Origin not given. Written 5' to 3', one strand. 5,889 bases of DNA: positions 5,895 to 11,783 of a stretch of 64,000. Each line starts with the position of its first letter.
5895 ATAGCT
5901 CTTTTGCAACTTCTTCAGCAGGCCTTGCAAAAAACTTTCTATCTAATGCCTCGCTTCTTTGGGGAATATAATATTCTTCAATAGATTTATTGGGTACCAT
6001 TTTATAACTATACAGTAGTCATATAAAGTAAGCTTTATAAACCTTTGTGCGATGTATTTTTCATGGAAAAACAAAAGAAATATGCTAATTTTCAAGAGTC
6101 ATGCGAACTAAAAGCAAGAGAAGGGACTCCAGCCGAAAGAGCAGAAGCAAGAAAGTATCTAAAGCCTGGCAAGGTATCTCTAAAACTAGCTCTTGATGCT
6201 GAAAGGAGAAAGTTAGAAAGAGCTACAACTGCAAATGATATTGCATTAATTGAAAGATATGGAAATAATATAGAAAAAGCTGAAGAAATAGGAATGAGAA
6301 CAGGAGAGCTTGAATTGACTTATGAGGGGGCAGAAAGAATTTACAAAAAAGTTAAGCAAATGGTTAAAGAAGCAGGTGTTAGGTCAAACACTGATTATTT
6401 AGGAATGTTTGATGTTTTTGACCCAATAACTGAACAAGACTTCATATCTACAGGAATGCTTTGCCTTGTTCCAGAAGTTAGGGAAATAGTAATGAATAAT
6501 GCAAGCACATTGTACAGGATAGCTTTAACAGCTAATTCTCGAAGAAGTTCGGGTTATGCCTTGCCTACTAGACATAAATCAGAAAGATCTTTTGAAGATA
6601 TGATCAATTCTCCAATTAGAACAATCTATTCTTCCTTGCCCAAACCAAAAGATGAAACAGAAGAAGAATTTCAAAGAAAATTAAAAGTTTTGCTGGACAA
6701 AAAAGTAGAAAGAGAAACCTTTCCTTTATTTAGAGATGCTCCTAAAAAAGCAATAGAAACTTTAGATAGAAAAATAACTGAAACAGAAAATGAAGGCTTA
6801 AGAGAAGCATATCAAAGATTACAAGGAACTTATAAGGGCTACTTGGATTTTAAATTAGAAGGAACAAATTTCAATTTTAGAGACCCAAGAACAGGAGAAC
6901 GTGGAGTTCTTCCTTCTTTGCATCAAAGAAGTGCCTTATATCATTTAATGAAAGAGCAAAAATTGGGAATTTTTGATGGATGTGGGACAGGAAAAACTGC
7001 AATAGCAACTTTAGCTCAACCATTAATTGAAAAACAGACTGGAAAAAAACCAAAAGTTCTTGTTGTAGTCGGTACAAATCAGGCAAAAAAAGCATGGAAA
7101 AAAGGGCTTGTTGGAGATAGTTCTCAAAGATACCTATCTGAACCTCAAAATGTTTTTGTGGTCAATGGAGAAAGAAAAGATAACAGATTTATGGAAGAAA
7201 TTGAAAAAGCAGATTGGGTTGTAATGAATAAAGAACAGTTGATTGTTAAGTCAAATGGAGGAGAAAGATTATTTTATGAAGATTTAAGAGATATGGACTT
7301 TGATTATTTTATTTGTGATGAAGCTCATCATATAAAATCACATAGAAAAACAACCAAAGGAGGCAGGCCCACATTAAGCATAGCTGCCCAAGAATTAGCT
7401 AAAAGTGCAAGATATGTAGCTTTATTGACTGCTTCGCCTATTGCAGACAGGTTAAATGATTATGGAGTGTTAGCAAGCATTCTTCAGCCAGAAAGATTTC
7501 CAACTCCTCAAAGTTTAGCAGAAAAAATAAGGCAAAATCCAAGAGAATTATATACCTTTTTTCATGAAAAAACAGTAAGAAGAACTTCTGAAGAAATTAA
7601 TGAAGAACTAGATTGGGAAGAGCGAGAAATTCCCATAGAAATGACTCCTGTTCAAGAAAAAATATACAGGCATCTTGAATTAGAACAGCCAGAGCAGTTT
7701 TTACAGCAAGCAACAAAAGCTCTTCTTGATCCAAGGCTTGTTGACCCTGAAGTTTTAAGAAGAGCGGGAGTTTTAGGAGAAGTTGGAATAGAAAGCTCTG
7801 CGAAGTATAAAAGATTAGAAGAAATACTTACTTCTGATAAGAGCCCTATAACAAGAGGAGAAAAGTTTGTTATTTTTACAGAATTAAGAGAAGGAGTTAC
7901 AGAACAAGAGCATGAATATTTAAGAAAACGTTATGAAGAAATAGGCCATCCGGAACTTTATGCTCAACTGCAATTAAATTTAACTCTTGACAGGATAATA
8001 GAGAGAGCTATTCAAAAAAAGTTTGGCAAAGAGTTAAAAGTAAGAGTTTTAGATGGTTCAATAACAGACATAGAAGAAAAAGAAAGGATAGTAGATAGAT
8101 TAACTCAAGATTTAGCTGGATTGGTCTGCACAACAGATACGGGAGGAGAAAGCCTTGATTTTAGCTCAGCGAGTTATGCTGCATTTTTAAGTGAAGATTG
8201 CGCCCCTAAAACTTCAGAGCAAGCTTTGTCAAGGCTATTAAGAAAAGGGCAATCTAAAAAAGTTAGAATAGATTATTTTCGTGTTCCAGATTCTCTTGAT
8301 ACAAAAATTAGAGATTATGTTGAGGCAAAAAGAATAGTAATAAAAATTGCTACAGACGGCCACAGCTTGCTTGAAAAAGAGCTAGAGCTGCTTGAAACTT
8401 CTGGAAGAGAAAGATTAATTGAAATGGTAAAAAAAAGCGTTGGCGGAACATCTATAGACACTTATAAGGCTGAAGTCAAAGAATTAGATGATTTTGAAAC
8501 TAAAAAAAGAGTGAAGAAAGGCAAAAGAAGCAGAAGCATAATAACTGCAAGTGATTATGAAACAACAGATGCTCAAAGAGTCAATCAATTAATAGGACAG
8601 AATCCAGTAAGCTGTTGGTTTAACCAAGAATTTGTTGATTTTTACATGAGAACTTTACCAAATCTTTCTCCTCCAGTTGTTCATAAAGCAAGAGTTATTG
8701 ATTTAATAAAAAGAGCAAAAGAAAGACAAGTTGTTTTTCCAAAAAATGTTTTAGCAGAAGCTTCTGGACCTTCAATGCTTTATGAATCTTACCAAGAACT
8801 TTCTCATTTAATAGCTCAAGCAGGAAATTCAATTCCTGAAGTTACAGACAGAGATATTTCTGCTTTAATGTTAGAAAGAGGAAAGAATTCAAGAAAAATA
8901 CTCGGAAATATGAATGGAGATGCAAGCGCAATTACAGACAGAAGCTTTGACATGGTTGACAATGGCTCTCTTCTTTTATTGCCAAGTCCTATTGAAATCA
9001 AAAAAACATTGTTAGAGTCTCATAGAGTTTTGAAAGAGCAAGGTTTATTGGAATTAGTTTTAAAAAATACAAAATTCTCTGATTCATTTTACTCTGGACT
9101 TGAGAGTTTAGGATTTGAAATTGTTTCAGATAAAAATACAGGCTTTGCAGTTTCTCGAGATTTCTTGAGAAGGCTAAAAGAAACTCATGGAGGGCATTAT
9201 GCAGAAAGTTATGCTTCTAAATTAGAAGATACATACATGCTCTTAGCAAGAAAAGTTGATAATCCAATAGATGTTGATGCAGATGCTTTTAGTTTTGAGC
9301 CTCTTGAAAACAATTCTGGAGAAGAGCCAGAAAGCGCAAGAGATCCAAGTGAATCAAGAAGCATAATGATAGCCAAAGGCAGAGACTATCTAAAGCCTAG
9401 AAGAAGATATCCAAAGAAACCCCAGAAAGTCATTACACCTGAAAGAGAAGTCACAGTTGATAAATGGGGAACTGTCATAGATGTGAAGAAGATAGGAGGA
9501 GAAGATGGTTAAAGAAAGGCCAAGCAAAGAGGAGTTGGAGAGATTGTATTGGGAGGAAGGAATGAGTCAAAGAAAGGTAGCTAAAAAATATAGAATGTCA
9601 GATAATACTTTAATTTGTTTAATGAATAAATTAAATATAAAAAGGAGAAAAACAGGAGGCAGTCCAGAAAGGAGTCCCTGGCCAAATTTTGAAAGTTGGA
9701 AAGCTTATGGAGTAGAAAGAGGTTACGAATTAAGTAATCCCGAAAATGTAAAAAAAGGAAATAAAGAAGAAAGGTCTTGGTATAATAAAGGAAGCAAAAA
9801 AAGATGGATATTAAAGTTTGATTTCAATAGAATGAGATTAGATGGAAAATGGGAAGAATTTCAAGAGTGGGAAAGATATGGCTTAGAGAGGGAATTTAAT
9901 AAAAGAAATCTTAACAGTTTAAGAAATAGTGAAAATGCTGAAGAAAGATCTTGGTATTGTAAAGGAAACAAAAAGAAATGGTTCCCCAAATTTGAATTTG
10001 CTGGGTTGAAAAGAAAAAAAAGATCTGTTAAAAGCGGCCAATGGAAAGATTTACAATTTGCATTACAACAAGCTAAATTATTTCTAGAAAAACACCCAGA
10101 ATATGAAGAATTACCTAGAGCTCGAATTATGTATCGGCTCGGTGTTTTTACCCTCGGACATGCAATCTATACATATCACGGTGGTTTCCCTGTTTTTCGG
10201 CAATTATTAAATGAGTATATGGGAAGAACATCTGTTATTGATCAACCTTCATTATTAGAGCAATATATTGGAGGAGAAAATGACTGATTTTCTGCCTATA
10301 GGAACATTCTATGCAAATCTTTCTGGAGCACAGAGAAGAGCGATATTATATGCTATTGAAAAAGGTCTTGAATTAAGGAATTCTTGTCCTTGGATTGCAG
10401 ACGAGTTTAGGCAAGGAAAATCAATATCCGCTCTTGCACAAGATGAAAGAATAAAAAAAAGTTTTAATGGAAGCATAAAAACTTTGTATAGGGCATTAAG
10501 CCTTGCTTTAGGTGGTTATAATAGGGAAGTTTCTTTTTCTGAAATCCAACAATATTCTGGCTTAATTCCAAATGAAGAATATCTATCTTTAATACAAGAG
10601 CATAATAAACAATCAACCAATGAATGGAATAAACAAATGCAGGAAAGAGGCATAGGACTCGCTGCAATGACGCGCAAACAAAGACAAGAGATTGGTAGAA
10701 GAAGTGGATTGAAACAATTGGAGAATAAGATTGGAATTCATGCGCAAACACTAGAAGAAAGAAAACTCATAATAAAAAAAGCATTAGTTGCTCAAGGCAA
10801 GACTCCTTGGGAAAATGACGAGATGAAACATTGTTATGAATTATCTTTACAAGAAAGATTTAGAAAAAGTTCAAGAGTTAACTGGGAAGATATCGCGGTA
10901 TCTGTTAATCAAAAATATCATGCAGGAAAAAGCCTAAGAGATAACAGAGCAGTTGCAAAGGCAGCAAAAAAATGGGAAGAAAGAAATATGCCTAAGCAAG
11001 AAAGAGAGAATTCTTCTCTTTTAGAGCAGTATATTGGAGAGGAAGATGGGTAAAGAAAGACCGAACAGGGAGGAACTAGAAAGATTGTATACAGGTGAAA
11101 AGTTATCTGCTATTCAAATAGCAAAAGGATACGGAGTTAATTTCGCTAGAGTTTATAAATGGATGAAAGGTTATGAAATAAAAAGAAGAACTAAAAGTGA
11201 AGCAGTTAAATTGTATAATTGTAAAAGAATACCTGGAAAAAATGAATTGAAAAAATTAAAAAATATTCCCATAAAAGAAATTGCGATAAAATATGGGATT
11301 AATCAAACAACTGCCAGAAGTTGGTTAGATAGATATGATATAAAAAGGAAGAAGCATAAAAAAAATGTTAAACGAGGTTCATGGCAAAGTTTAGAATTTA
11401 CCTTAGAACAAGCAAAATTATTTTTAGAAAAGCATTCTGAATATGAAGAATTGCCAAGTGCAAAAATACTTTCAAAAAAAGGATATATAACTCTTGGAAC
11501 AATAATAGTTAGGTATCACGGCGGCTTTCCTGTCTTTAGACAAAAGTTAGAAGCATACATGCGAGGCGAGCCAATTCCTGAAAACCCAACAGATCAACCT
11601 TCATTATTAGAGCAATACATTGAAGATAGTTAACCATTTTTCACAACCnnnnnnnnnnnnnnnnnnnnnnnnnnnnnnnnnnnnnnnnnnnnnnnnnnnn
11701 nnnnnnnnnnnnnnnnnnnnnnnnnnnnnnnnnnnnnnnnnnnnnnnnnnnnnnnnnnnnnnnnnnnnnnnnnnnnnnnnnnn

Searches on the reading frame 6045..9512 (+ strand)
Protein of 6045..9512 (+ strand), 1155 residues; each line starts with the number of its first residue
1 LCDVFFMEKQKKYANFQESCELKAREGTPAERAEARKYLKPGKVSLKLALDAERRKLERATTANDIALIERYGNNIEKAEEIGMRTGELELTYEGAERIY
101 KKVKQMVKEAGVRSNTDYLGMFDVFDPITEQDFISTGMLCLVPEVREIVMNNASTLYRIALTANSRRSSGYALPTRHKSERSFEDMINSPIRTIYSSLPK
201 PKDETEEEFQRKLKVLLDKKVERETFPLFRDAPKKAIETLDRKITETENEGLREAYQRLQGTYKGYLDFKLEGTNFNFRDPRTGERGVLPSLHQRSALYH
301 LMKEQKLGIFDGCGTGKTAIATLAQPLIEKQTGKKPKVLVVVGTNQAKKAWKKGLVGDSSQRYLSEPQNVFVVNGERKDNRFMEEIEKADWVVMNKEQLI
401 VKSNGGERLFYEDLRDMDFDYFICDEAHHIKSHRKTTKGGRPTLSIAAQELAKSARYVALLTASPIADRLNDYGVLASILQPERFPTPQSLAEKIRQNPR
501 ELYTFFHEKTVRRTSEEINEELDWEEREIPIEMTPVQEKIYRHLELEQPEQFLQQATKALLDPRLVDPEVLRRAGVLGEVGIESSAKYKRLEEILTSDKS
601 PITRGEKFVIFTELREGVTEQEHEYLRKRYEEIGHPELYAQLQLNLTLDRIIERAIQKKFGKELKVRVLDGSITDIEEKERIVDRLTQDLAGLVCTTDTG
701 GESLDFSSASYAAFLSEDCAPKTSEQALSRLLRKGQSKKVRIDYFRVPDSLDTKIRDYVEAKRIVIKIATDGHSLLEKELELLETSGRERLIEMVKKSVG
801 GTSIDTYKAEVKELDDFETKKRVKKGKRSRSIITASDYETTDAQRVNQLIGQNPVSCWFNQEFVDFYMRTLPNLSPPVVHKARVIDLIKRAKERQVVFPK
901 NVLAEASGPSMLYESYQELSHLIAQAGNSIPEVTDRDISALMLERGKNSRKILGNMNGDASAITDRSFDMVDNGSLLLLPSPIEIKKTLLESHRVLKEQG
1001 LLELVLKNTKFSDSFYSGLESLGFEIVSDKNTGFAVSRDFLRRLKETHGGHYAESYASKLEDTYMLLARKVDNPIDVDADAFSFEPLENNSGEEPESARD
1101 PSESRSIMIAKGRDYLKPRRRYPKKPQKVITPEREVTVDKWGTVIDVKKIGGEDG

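Call 55: search_protein_families(library=pfam, proteins=[window:6045-9512:+], max_evalue=0.001)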
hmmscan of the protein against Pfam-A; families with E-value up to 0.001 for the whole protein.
window:6045-9512:+ (1155 aa): 4 families
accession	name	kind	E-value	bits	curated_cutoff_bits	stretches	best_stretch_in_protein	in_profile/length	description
PF00176.29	SNF2-rel_dom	-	8.1e-13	48.6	24.9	1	294-551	2-252/290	SNF2-related domain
PF04851.21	ResIII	-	2e-11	44.5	22.5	1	293-433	7-140/164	Type III restriction enzyme, res subunit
PF00271.37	Helicase_C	-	1.7e-06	28.7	23.5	1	655-735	33-110/110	Helicase conserved C-terminal domain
PF00270.35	DEAD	-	3.7e-06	27.2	26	1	293-466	3-161/167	DEAD/DEAH box helicase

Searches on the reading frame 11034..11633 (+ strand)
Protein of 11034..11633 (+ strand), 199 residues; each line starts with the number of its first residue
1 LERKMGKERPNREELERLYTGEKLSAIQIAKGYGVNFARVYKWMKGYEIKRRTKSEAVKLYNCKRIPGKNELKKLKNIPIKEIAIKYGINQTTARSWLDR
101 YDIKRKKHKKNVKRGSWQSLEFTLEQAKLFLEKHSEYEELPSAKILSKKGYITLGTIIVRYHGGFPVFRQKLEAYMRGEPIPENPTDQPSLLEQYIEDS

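Call 55: search_protein_families(library=pfam, proteins=[window:11034-11633:+], max_evalue=0.001)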
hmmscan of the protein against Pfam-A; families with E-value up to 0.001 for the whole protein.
window:11034-11633:+ (199 aa): 2 families
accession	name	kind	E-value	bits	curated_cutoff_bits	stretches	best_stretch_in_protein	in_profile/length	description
PF13518.12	HTH_28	-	1.5e-10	41.4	25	1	75-114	10-49/52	Helix-turn-helix domain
PF13384.12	HTH_23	-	9.5e-08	32.1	24.6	1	77-101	17-41/50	Homeodomain-like domain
